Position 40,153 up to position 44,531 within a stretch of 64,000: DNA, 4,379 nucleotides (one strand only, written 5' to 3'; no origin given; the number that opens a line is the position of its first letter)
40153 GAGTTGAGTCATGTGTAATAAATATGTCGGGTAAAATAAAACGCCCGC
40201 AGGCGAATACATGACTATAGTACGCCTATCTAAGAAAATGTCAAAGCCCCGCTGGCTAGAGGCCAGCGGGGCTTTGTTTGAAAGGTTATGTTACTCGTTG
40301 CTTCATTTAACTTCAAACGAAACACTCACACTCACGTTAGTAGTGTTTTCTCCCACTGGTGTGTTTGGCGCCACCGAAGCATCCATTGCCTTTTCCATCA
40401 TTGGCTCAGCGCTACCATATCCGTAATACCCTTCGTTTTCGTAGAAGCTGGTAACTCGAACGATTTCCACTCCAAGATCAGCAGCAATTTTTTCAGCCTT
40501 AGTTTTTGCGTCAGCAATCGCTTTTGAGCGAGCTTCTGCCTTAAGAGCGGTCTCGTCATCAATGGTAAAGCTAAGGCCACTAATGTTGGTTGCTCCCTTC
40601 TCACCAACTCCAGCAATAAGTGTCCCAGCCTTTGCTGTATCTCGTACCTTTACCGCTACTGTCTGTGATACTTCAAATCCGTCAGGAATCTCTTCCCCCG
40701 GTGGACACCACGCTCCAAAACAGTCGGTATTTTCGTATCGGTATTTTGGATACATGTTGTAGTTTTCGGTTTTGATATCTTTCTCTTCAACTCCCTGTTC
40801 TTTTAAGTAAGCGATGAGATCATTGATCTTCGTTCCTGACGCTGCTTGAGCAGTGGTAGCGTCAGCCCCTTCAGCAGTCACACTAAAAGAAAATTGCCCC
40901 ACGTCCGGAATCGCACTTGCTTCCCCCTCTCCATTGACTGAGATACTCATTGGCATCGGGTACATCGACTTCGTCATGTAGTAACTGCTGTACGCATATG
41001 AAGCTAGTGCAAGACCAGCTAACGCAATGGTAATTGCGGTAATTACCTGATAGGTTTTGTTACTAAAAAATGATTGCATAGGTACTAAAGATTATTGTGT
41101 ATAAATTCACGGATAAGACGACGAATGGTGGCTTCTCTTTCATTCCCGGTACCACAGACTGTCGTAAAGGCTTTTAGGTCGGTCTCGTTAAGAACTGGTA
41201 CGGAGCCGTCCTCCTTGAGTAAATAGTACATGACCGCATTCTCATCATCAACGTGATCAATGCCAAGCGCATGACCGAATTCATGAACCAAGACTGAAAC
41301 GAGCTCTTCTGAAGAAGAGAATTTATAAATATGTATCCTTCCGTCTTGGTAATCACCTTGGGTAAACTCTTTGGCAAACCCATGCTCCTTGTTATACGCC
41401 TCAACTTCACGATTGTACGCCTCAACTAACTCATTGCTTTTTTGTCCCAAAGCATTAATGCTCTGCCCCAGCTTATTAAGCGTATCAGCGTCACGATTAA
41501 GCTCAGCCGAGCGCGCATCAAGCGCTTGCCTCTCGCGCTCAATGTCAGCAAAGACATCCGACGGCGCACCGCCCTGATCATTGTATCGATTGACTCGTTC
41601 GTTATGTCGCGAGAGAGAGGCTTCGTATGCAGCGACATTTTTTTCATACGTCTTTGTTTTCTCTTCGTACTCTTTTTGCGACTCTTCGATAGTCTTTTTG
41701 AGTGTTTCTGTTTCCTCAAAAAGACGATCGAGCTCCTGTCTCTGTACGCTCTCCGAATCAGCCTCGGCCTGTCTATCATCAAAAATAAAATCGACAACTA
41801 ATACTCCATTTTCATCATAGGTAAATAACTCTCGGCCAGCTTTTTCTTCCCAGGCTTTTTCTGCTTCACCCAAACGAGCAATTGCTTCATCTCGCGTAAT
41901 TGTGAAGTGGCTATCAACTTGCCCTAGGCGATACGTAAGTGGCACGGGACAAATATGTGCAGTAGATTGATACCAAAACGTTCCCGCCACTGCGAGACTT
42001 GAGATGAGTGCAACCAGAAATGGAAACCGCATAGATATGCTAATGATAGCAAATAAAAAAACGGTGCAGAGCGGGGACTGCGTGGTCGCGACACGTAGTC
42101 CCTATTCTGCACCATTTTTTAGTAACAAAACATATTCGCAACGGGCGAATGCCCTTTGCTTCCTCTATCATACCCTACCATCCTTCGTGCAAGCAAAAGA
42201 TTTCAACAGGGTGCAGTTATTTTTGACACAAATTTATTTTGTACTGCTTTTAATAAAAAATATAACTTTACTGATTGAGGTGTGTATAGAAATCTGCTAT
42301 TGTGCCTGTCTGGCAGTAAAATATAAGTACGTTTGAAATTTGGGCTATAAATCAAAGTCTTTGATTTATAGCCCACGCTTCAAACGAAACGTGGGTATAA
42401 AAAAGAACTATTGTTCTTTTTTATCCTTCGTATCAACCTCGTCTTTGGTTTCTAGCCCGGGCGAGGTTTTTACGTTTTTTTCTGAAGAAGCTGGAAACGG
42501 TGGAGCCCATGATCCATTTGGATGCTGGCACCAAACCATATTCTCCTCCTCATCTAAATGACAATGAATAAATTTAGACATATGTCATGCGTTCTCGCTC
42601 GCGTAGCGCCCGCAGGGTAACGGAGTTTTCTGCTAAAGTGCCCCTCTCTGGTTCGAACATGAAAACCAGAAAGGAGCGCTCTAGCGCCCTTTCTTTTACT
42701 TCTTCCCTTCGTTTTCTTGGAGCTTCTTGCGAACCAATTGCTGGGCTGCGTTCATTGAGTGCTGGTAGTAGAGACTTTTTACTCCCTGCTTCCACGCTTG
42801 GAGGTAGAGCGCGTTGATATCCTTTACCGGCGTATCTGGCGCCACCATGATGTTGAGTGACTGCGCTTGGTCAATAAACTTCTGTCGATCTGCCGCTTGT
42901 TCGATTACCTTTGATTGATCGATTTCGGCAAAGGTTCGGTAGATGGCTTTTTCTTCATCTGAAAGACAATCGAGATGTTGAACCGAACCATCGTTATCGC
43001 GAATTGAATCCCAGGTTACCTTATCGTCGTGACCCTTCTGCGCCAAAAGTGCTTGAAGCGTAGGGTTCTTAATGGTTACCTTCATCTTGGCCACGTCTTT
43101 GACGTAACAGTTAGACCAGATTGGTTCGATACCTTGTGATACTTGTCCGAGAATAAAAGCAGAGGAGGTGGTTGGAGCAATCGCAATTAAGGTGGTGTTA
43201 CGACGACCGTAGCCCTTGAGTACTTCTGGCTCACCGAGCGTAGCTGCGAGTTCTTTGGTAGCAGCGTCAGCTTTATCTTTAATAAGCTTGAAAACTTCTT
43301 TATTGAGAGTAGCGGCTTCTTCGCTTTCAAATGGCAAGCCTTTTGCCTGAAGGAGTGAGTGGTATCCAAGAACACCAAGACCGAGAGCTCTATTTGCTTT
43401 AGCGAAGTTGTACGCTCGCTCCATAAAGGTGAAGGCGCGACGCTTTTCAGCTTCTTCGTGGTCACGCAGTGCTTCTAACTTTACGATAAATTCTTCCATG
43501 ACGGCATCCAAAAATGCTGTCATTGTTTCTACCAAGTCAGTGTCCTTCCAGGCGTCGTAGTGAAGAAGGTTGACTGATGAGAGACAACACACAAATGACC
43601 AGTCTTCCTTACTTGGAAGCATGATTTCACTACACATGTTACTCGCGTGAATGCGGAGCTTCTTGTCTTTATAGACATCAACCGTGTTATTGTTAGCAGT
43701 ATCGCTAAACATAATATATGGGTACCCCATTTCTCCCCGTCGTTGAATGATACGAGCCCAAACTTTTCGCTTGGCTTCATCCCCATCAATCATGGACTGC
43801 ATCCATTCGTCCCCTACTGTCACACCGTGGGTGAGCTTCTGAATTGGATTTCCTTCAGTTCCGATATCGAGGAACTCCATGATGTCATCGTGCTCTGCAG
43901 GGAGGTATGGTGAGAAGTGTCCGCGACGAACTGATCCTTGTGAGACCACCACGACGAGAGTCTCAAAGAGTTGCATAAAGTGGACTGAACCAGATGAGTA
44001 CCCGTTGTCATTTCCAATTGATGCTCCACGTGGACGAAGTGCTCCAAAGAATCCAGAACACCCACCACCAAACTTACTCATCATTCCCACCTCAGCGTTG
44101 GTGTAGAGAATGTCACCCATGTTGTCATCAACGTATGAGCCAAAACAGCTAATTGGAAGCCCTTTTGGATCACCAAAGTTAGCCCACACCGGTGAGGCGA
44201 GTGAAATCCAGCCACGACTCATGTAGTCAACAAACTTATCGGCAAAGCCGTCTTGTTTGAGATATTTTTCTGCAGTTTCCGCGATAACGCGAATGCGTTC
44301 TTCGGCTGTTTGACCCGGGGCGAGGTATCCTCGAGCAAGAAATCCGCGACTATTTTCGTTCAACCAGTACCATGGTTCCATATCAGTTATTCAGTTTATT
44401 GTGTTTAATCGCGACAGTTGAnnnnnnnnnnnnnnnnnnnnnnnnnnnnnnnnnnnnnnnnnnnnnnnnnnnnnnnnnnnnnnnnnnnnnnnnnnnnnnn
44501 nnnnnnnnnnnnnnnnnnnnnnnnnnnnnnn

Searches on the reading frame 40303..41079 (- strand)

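Call 54: search_protein_families(library=pfam, proteins=[window:40303-41079:-], max_evalue=0.001)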
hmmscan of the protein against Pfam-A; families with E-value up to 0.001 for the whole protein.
window:40303-41079:- (258 aa): 1 family
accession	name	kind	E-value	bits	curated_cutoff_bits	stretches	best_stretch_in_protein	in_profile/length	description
PF04402.19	SIMPL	-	5.2e-52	177.5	25.2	1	46-255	1-203/205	Protein of unknown function (DUF541)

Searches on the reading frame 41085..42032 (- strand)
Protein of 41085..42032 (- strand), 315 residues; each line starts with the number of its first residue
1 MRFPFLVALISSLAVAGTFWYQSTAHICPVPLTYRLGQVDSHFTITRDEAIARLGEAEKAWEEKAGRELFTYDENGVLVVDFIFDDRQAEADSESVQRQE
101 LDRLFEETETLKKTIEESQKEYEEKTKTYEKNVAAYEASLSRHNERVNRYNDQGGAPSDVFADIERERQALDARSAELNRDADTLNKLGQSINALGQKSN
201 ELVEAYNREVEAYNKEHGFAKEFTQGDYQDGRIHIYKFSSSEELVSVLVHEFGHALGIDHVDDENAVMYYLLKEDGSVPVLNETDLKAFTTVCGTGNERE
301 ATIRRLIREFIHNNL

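Call 54: search_protein_families(library=pfam, proteins=[window:41085-42032:-], max_evalue=0.001)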
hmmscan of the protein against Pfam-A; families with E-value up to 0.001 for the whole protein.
window:41085-42032:- (315 aa): 1 family
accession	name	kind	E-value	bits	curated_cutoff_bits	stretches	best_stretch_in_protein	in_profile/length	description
PF00413.30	Peptidase_M10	-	6.6e-10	39.5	24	1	225-290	102-155/159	Matrixin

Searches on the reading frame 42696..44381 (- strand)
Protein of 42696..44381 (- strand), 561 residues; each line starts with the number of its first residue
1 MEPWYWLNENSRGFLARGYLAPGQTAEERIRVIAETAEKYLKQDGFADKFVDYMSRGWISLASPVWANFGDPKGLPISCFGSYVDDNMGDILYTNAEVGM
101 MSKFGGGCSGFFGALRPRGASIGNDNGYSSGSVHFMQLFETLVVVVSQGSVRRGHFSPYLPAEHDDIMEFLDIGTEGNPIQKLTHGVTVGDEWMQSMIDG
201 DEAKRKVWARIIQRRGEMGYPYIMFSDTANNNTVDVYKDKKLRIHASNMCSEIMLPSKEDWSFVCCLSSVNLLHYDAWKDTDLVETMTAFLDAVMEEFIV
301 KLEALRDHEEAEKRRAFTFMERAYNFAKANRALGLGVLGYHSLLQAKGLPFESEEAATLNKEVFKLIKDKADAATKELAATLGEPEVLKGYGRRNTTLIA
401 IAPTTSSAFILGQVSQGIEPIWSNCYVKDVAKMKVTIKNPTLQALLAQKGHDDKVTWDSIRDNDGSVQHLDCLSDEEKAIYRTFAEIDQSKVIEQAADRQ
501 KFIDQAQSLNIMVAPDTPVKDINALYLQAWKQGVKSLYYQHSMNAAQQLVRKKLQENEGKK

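Call 4: search_protein_families(library=pfam, proteins=[window:42696-44381:-], max_evalue=0.01)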
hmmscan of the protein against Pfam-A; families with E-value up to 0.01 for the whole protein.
window:42696-44381:- (561 aa): 2 families
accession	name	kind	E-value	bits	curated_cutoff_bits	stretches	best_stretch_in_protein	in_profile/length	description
PF02867.20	Ribonuc_red_lgC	-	1.4e-94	318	23.9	3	388-539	373-522/523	Ribonucleotide reductase, barrel domain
PF00317.26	Ribonuc_red_lgN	-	2.3e-06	28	28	1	7-74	3-77/77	Ribonucleotide reductase, all-alpha domain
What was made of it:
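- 42696..44381 (-): nrdA, the class Id catalytic subunit (561 aa), without an ATP-cone. Pfam lgN plus barrel only (call 4).
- On Class Id RNR (NrdAi/NrdBi) with ATP-cone on NrdB: 561 aa, with Pfam lgN and barrel only (call 4).
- Checked: NrdA (42696..44381, 561 aa) has only the all-alpha N domain and the barrel, with no cone (call 4).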

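Call 7: search_solved_structures(query=window:42696-44381:-, max_evalue=0.00001, show_alignments=1)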
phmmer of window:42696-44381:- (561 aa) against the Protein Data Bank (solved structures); distinct sequences matched with E-value up to 0.00001: 33.
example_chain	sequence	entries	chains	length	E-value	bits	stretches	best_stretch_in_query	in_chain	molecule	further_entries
6dqx_A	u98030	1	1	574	3e-205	686.1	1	4-552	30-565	Ribonucleoside-diphosphate reductase, alpha chain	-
6dqw_A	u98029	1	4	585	1e-176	591.9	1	5-551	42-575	Ribonucleoside-diphosphate reductase, alpha chain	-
5im3_A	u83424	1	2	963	2.2e-50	175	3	391-546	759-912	Ribonucleoside-diphosphate reductase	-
3hnc_A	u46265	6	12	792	5e-49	170.5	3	386-548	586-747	Ribonucleoside-diphosphate reductase large subunit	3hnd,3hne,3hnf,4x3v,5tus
5d1y_A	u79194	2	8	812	5.7e-49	170.3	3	386-548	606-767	Ribonucleoside-diphosphate reductase large subunit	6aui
2wgh_A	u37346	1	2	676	1.6e-48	168.8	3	386-540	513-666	RIBONUCLEOSIDE-DIPHOSPHATE REDUCTASE LARGE SUBUNIT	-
6l3r_A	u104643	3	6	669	2e-48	168.5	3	386-539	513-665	Ribonucleoside-diphosphate reductase large subunit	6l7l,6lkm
1zyz_A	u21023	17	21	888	2.8e-45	158.1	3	388-547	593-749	Ribonucleoside-diphosphate reductase large chain 1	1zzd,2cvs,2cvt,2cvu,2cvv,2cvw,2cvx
3tb9_A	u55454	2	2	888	9e-45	156.4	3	388-547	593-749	Ribonucleoside-diphosphate reductase large chain 1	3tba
3s8a_A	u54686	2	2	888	1.6e-44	155.6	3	388-547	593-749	Ribonucleoside-diphosphate reductase large chain 1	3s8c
7agj_A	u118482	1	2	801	3.6e-42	147.9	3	38-187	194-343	Ribonucleoside-diphosphate reductase subunit alpha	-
1pem_A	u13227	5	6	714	1.5e-28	102.9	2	27-178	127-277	Ribonucleoside-diphosphate reductase 2 alpha chain | RIBONUCLEOSIDE-DIPHOSPHATE REDUCTASE 2 ALPHA SUBUNIT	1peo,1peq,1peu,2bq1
9l6o_F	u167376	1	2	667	1e-26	96.8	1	28-177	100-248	Ribonucleoside-diphosphate reductase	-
6cgl_A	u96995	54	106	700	3.1e-25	91.9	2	47-196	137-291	Ribonucleoside-diphosphate reductase | Ribonucleoside-diphosphate reductase subunit alpha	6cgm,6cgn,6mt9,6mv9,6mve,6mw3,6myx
1xje_A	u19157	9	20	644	7.1e-25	90.8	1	78-177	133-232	ribonucleotide reductase, B12-dependent | Ribonucleoside-diphosphate reductase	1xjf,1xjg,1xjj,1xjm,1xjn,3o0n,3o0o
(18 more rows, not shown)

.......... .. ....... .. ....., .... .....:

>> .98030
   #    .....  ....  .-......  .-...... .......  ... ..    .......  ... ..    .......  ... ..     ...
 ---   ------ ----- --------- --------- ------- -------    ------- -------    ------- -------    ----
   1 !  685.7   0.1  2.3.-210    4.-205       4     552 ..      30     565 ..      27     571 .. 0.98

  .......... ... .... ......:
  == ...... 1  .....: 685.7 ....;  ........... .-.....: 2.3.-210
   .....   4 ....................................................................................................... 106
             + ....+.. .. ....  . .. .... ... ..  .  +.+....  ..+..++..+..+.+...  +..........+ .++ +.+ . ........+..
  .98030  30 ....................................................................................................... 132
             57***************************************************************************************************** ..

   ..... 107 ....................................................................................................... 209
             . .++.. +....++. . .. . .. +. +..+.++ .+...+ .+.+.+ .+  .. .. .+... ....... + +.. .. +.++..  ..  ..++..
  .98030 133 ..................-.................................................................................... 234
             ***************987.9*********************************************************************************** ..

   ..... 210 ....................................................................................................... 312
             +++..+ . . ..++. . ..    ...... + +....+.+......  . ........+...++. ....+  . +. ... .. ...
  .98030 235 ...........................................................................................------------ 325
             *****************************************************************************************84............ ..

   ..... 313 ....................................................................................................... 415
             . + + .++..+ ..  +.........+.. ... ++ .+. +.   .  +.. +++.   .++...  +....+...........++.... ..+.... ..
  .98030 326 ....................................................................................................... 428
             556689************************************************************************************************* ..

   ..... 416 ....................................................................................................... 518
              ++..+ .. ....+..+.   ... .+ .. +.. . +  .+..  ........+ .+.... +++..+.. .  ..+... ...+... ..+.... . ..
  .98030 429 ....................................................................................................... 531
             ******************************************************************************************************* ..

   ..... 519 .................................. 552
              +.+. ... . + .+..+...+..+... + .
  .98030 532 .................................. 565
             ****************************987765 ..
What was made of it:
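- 42696..44381 (-): Best solved relatives are 6DQX (E 3e-205) and 6DQW (call 7).
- On Class Id RNR (NrdAi/NrdBi) with ATP-cone on NrdB: Best PDB matches are 6DQX (E 3e-205) and 6DQW (call 7).
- NrdA's best solved relatives are 6DQX and 6DQW (call 7).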
